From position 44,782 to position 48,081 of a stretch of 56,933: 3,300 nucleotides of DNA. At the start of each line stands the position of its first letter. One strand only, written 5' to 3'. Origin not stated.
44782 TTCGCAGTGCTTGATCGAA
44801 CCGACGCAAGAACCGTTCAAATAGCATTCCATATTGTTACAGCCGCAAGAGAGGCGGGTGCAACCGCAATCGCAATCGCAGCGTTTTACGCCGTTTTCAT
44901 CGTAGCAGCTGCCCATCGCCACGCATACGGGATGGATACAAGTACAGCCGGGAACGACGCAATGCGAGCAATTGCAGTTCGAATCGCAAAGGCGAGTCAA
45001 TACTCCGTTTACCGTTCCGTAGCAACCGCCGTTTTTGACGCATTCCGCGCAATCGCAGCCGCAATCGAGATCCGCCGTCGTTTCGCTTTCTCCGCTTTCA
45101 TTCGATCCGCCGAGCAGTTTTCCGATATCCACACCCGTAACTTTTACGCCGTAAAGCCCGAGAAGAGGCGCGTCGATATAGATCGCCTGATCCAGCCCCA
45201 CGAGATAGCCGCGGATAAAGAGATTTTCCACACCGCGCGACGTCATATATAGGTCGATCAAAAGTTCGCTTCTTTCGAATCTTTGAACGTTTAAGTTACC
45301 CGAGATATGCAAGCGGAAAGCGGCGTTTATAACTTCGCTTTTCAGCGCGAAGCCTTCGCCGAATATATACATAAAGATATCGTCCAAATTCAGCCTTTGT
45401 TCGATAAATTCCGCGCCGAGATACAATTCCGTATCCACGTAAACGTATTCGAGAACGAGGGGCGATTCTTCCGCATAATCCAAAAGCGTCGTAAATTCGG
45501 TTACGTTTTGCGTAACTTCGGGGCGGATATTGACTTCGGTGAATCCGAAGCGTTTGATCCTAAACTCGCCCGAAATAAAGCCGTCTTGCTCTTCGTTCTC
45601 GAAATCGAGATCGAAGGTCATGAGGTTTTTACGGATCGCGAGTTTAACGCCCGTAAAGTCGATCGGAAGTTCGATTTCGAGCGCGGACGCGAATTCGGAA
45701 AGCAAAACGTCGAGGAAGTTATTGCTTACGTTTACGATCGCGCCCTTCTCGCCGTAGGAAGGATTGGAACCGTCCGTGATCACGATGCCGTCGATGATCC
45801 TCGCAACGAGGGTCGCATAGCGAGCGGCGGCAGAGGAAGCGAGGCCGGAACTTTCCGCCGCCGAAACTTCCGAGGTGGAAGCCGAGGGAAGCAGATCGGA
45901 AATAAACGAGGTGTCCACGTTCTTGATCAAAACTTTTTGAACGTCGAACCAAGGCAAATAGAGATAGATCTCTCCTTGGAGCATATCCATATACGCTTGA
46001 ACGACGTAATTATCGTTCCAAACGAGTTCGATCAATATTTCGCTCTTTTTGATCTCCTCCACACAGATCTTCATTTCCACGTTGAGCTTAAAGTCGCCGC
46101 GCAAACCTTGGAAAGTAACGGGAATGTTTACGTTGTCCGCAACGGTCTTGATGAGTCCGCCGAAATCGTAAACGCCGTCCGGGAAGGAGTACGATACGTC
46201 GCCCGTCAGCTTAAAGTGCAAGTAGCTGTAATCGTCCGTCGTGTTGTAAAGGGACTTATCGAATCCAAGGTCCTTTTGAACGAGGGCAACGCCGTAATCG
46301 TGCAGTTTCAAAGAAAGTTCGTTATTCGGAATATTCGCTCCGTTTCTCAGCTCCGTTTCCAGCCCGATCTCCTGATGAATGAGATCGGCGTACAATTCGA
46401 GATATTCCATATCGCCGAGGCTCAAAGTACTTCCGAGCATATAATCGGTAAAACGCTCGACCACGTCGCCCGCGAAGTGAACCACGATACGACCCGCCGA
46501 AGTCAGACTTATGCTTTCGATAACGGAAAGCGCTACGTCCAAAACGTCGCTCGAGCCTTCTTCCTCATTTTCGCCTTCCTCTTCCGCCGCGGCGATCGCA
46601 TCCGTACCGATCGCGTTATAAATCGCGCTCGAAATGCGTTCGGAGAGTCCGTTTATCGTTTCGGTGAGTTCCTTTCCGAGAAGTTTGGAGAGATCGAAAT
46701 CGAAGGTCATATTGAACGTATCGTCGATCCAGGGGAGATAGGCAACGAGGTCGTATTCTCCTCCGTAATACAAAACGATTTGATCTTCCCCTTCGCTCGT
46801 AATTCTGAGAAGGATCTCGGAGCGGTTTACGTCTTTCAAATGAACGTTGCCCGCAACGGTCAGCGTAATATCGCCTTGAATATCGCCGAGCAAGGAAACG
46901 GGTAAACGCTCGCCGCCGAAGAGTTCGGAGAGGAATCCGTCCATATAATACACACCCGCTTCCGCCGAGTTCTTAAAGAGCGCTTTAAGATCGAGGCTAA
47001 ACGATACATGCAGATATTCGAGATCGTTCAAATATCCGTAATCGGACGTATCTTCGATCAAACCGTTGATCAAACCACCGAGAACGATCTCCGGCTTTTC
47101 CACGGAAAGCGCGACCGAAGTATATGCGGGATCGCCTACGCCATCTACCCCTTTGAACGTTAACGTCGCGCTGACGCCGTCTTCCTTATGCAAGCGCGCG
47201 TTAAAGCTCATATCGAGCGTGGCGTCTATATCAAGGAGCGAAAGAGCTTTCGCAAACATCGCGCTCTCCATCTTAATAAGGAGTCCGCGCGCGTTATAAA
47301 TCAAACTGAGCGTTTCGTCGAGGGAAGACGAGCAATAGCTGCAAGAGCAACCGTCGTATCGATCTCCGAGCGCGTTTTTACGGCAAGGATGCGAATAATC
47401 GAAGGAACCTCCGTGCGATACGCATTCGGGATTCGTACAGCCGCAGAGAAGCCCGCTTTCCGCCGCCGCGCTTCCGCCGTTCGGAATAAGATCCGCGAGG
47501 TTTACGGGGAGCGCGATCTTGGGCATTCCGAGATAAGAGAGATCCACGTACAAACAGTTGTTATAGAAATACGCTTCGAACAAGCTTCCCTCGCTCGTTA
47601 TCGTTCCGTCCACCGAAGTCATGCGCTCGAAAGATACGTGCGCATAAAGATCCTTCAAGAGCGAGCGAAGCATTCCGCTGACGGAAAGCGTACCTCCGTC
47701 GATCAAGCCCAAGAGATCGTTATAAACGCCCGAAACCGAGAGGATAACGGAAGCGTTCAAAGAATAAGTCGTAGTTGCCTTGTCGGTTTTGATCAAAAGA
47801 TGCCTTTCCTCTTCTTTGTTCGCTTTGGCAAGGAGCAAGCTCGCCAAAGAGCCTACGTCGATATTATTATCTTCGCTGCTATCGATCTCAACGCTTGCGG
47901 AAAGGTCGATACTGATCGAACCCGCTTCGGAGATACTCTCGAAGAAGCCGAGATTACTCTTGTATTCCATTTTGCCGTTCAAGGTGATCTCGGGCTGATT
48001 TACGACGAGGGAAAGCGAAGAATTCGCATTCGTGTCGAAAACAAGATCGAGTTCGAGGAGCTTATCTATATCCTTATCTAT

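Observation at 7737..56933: Two tandem, co-directional giant ORFs (about 6,229 and at least 10,131 codons) occupy 86% of the window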

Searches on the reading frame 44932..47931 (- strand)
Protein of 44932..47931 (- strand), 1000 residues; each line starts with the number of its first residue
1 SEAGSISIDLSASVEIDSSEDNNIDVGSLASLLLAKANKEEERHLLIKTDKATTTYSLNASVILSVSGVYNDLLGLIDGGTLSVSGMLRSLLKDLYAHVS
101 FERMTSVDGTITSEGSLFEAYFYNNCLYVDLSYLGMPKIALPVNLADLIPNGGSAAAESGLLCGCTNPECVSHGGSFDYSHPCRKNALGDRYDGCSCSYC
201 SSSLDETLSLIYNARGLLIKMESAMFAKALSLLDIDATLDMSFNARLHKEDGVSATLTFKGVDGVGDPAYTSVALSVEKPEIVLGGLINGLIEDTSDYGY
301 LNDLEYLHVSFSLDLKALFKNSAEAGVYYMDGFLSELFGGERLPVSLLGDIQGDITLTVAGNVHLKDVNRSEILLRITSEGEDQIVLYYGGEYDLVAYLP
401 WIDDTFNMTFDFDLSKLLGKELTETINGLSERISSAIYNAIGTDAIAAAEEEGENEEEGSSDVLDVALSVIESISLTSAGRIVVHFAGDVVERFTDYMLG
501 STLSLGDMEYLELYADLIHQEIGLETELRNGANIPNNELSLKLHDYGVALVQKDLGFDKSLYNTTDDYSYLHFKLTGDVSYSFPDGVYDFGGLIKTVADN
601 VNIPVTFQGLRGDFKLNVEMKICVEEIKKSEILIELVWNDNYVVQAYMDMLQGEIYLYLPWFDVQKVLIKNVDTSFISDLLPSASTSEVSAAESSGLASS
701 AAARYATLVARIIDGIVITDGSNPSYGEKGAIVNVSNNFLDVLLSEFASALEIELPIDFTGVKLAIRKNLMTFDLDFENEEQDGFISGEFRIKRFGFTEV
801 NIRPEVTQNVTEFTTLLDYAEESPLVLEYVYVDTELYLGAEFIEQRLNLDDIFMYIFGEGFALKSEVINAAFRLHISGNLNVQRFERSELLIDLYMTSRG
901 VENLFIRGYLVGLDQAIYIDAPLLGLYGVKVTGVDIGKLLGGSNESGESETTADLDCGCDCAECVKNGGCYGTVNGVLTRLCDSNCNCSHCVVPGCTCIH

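Call 30: search_protein_families(library=pfam, proteins=[window:44932-47931:-], max_evalue=1)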
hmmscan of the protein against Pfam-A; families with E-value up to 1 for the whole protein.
window:44932-47931:- (1000 aa): 0 families

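Call 95: search_protein_families(library=ncbifam, proteins=[window:44932-47931:-], max_evalue=0.1)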
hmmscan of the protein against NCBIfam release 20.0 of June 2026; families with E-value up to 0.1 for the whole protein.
window:44932-47931:- (1000 aa): 0 families
